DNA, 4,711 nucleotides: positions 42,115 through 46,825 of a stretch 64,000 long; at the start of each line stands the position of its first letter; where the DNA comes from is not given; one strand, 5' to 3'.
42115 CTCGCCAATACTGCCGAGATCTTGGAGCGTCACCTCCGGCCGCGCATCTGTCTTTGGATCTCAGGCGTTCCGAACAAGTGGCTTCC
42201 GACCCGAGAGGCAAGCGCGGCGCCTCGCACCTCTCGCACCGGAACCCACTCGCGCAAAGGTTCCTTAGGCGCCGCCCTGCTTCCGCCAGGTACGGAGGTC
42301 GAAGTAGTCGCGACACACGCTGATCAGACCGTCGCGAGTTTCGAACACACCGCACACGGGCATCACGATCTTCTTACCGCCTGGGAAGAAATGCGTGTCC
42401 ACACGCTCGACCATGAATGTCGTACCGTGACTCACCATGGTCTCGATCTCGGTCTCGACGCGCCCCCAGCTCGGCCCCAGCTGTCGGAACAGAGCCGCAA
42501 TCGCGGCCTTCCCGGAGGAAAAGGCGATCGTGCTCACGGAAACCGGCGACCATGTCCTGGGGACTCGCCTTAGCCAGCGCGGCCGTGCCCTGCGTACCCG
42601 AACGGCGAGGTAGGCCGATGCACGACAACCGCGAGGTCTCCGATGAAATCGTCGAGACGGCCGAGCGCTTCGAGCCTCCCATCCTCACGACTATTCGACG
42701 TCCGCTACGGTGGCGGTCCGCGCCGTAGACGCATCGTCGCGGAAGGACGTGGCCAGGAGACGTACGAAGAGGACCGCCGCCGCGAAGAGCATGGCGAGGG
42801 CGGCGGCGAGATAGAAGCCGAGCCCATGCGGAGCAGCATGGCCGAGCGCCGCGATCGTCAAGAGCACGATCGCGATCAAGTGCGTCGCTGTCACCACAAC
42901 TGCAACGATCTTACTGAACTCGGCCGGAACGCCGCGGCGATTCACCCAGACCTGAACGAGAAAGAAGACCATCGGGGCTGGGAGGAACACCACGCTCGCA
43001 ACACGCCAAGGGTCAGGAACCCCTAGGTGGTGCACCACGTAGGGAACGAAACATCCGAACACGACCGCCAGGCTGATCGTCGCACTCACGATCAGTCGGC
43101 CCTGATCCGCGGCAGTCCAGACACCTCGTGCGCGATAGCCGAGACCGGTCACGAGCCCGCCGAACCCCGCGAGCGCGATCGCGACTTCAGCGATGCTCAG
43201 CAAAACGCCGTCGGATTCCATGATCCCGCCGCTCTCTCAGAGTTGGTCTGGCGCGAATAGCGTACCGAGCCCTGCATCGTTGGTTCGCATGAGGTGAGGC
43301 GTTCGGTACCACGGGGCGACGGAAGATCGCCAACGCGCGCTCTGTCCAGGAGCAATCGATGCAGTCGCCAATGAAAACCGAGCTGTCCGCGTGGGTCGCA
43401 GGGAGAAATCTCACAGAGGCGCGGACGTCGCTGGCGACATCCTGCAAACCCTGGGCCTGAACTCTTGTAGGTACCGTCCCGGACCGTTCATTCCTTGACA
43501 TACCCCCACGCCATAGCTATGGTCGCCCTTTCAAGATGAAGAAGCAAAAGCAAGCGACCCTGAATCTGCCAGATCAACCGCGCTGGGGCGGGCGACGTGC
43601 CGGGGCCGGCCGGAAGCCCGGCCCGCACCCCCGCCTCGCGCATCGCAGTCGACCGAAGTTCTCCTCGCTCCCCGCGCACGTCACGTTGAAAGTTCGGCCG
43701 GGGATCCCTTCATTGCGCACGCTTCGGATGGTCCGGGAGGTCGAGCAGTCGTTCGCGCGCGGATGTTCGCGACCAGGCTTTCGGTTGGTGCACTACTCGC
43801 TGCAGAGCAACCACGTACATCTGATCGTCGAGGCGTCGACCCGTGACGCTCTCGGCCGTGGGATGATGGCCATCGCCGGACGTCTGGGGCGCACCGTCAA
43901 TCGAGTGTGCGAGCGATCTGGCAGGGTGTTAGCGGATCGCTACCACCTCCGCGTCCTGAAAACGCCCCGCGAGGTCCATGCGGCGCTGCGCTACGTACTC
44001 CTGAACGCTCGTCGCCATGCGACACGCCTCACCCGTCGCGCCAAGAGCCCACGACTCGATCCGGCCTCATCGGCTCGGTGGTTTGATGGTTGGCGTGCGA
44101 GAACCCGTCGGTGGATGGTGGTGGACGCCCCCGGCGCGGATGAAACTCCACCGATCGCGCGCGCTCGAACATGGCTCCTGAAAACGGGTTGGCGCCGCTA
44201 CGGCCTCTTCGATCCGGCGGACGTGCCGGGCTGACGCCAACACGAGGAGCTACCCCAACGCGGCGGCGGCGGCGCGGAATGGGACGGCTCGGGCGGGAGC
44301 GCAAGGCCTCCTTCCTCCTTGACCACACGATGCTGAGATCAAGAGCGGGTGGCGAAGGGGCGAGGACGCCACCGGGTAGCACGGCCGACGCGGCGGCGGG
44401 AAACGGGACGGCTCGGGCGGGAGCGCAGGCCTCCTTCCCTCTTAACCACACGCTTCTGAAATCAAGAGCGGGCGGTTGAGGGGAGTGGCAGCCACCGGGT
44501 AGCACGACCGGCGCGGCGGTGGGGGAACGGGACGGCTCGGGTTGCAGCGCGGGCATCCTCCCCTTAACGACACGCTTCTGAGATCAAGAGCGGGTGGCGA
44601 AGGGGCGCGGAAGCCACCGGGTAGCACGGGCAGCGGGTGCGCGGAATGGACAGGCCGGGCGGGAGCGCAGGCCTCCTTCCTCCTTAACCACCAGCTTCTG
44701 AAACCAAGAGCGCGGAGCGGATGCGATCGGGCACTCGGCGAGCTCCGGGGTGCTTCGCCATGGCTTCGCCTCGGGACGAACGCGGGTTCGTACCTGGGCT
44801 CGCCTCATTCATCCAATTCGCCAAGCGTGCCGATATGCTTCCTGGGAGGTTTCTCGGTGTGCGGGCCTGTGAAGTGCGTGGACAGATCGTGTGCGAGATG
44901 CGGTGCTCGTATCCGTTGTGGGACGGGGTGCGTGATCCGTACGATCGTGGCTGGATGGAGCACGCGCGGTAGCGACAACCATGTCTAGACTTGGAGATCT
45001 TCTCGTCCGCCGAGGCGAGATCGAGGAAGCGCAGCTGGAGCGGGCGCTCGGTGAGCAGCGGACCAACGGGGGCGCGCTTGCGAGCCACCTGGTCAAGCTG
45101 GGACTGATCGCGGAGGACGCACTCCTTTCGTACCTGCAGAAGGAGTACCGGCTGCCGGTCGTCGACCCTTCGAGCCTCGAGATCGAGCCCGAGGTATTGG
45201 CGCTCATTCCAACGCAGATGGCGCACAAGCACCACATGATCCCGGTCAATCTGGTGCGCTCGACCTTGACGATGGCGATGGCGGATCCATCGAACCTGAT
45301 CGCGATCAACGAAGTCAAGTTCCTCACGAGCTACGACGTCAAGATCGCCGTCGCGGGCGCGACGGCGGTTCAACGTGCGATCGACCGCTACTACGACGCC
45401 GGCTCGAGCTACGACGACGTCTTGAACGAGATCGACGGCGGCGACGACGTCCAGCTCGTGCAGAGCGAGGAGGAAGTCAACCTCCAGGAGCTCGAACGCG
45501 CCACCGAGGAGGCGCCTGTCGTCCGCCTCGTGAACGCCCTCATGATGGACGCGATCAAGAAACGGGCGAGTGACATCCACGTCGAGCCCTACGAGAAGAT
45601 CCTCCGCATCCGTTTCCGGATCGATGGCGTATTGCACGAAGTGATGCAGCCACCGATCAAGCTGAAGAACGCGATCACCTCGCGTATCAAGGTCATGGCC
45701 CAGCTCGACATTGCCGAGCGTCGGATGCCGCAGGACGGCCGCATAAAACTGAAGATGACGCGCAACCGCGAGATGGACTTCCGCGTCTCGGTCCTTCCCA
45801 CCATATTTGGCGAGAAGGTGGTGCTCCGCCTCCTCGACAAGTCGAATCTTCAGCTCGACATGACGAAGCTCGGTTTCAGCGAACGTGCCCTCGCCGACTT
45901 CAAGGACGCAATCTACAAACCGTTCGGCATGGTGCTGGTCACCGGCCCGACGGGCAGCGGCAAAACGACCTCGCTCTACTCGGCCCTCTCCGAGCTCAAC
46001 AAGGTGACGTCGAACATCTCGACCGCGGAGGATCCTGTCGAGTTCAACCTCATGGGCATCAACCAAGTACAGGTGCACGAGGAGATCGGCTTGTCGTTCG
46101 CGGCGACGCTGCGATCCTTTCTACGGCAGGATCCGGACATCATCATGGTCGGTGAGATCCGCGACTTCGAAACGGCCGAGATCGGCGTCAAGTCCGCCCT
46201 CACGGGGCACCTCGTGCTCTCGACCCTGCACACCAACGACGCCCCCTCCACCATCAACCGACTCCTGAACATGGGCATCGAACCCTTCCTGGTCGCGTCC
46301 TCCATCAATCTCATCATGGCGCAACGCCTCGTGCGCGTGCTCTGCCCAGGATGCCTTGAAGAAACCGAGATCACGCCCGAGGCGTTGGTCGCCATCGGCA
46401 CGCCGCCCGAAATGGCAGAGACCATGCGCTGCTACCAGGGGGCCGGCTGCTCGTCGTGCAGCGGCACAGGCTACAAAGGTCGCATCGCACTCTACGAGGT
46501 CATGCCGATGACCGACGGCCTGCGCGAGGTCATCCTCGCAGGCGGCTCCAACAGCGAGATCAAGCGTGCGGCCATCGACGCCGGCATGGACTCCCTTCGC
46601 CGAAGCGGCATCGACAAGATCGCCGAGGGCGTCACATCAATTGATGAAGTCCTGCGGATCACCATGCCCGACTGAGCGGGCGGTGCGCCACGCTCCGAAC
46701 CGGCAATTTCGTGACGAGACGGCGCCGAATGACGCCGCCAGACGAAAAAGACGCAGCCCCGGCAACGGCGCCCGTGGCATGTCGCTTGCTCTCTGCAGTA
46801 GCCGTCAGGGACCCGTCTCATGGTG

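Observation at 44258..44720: ~122-bp tandem repeat array (3.7 copies) next to the RAYT gene; not CRISPR, possibly a REP/BIME-type or sRNA array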

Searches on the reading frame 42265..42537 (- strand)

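Call 11: search_protein_families(library=pfam, proteins=[window:42265-42537:-], max_evalue=0.01)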
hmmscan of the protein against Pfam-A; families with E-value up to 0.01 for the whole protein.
window:42265-42537:- (90 aa): 2 families
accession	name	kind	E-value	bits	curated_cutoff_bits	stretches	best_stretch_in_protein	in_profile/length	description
PF07858.18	LEH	-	4.8e-13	49.9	24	1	8-84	42-116/122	Limonene-1,2-epoxide hydrolase catalytic domain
PF12680.13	SnoaL_2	-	6.3e-09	36.8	27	1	8-73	34-100/102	SnoaL-like domain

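Call 12: search_protein_families(library=ncbifam, proteins=[window:42265-42537:-], max_evalue=0.01)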
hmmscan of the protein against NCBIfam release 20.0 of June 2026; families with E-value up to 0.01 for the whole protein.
window:42265-42537:- (90 aa): 1 family
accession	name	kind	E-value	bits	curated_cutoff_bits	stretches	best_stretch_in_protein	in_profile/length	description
TIGR02096.1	TIGR02096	subfamily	0.0057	17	97.1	1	51-87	90-127/129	ketosteroid isomerase-related protein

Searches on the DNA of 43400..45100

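Call 5: search_rna_families(source=window, start=43400, end=45100, threshold=evalue, max_evalue=10, show_alignments=3)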
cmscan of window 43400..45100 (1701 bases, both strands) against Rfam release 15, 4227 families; matches with E-value up to 10: 3.
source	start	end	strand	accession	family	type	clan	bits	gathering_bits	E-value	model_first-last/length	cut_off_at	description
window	44765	44801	-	RF03215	mir-5360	Gene; miRNA;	-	17.9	79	2.2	1-81/81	no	mir-5360 microRNA precursor family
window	43968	44033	-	RF03242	mir-1397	Gene; miRNA;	-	17.6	70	3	1-84/84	no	mir-1397 microRNA precursor family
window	44676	44736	+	RF01973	H19_2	Gene; lncRNA;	-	11.6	50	7.9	1-69/69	no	H19 conserved region 2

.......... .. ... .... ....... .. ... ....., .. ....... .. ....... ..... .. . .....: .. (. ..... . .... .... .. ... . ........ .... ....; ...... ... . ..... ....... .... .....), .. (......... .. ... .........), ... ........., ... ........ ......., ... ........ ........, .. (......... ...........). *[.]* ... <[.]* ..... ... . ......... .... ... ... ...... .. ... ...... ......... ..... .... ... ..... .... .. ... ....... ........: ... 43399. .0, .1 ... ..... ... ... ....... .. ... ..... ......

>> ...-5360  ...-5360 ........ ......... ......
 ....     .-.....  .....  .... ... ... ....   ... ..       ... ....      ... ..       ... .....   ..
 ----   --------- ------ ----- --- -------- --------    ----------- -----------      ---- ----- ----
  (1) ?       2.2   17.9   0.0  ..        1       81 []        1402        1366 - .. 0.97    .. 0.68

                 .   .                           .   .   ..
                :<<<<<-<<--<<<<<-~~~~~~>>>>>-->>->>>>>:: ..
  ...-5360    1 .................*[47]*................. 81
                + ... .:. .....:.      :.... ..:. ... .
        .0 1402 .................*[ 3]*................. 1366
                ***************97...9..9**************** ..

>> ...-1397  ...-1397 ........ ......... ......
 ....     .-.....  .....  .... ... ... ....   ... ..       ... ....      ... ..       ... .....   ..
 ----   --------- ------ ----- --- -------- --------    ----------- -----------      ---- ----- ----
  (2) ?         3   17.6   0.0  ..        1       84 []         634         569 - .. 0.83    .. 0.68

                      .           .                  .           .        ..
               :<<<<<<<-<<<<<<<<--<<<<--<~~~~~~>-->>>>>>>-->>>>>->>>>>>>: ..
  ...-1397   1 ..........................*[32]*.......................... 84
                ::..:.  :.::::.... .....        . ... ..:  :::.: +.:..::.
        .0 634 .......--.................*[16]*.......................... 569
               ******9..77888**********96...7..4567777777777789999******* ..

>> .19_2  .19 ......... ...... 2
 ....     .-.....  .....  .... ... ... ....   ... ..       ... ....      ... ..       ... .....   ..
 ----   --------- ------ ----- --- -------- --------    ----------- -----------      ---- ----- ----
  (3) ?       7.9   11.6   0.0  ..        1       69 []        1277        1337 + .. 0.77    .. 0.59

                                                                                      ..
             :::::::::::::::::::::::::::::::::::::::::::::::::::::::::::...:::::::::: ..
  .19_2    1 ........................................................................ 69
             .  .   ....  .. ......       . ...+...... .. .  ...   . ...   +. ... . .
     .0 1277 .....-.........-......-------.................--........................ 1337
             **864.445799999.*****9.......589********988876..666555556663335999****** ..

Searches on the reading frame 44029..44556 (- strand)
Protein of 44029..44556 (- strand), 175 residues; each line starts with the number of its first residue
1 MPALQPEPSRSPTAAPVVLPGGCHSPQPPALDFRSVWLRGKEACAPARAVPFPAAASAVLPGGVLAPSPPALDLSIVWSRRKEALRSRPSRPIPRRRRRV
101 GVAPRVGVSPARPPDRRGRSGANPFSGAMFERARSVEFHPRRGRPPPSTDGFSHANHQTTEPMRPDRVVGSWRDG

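Call 11: search_protein_families(library=pfam, proteins=[window:44029-44556:-], max_evalue=0.01)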
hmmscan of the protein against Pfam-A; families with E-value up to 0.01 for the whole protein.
window:44029-44556:- (175 aa): 0 families

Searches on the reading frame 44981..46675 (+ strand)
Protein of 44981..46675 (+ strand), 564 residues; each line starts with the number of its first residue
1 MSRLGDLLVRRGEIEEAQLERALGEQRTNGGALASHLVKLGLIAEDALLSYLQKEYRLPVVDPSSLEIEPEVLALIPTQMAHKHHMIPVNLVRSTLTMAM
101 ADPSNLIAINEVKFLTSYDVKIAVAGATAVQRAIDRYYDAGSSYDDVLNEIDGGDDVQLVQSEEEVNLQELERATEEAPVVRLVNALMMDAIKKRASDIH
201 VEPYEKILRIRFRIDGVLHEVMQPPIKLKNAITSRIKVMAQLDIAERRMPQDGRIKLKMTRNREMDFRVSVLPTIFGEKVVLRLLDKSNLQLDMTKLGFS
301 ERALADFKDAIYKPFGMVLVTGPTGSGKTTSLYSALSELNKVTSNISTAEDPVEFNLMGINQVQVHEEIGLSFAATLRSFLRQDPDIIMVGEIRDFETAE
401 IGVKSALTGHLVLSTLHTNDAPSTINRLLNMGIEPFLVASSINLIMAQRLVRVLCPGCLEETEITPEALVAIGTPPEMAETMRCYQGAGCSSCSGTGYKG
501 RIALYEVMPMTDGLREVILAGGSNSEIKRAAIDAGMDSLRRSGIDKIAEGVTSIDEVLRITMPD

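Call 11: search_protein_families(library=pfam, proteins=[window:44981-46675:+], max_evalue=0.01)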
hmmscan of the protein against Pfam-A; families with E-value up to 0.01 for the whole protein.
window:44981-46675:+ (564 aa): 5 families
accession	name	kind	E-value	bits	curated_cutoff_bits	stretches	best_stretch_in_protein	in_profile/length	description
PF00437.27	T2SSE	-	5.3e-146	486.4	24.9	1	174-559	2-370/370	Type II/IV secretion system protein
PF05157.20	MshEN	-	8.9e-20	70.9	23.1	1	56-141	1-87/90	MshEN domain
PF13401.12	AAA_22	-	0.0024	18.6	27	1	316-349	6-39/130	AAA domain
PF25199.1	nSTAND_NTPase5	-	0.0057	16.9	34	0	316-340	42-66/145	Novel STAND NTPase 5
PF13191.12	AAA_16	-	0.0087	17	32.6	0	313-341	23-50/167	AAA ATPase domain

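Call 12: search_protein_families(library=ncbifam, proteins=[window:44981-46675:+], max_evalue=0.01)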
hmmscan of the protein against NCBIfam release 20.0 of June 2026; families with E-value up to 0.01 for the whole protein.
window:44981-46675:+ (564 aa): 22 families
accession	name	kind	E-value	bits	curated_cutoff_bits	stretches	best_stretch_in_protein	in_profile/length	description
TIGR02538.1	type_IV_pilB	equivalog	7.4e-233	774.2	675.65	1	4-561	2-562/564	type IV-A pilus assembly ATPase PilB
TIGR02533.1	type_II_gspE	equivalog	2.1e-188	626.9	630.25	1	75-561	3-486/486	type II secretion system ATPase GspE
NF053534.1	T4PilAsmATPsTfpB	equivalog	5.7e-154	513.7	850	1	44-561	64-582/584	type IV pilus assembly ATPase TfpB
NF007755.0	PRK10436.1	equivalog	1.2e-147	492.3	617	1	79-561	12-459/465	type II secretion system protein GspE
NF041000.1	ATPase_ComGA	equivalog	4.3e-73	245.6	300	1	186-452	2-266/267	competence type IV pilus ATPase ComGA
TIGR01420.1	pilT_fam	subfamily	4.6e-51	174.1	319.1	1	185-432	3-243/343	PilT/PilU family type 4a pilus ATPase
TIGR02525.1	plasmid_TraJ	equivalog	1.4e-24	86.8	368.3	1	306-432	140-273/372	plasmid transfer ATPase TraJ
TIGR02524.1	dot_icm_DotB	equivalog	1.1e-19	70.9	463.3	1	307-450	126-278/358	Dot/Icm type IV secretion system ATPase DotB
NF058587.1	archaellum_moto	equivalog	2.6e-15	56.2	550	1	318-451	278-417/527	archaellum flagellar ATPase motor FlaI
TIGR02782.1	TrbB_P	equivalog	4.4e-14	52.5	304.55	1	318-431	139-255/303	P-type conjugative transfer ATPase TrbB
NF053729.1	c-di-GMP_motif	domain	4.9e-13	48.6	38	1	3-54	1-52/53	cyclic di-GMP-binding domain-containing protein, MshE-related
NF010469.0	PRK13894.1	subfamily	1.2e-12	47.8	508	1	317-429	151-265/320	conjugal transfer ATPase TrbB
NF010407.0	PRK13833.1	subfamily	2e-12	47.2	499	1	302-431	132-262/323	conjugal transfer protein TrbB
TIGR02788.1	VirB11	equivalog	1.8e-11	43.6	249.95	1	308-432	138-266/308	P-type DNA transfer ATPase VirB11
TIGR03819.1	heli_sec_ATPase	hypoth_equivalog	5.9e-11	42.1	373.15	1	271-435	131-304/340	TadA family conjugal transfer-associated ATPase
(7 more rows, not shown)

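Call 14: find_encoding_contigs(protein=window:44981-46675:+, flank=10000, max_places=10)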
Protein window:44981-46675:+ (564 aa): no gene with exactly this product is on record in the collection.

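Call 64: find_homologous_proteins(query=window:44981-46672:+, max_evalue=1e-100)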
Query window:44981-46672:+ (564 aa): 8000 proteins with E <= 1e-100 among 8000 candidates; the best 120 are listed.
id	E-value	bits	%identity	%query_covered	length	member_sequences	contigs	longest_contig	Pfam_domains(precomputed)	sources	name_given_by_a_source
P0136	0.0e+0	1205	98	100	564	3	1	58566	PF05157.21,PF00437.27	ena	-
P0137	0.0e+0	1091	87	100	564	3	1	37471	PF05157.21,PF00437.27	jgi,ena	-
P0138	0.0e+0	1071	86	100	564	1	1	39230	PF05157.21,PF00437.27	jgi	jgi:type IV pilus assembly protein PilB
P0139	0.0e+0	1052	84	100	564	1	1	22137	PF05157.21,PF00437.27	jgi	jgi:type IV pilus assembly protein PilB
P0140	0.0e+0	1034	82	100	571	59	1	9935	PF05157.21,PF00437.27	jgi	jgi:type IV pilus assembly protein PilB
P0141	0.0e+0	1026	81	100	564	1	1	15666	PF05157.21,PF00437.27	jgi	jgi:type IV pilus assembly protein PilB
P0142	0.0e+0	1022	82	100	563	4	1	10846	PF05157.21,PF00437.27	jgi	jgi:type IV pilus assembly protein PilB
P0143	0.0e+0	1021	82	100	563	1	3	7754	PF05157.21,PF00437.27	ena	-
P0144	0.0e+0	1018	82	100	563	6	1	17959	PF05157.21,PF00437.27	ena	-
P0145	0.0e+0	1018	81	100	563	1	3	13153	PF05157.21,PF00437.27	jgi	jgi:type IV pilus assembly protein PilB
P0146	0.0e+0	1018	81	100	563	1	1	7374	PF05157.21,PF00437.27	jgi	jgi:type IV pilus assembly protein PilB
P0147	0.0e+0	1018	82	100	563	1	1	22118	PF05157.21,PF00437.27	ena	-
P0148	0.0e+0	1016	81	100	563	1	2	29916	PF05157.21,PF00437.27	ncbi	-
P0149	0.0e+0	1016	81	100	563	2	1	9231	PF05157.21,PF00437.27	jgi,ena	-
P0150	0.0e+0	1013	81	100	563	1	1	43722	PF05157.21,PF00437.27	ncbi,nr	ncbi:MAG: type IV-A pilus assembly ATPase PilB [Deltaproteobacteria bacterium]|nr:type IV-A pilus as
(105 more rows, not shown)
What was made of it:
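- Tried and rejected: Look-ups of contigs were exhausted before the closest relative could be examined (PilB 98% identical, P0136, call 64).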
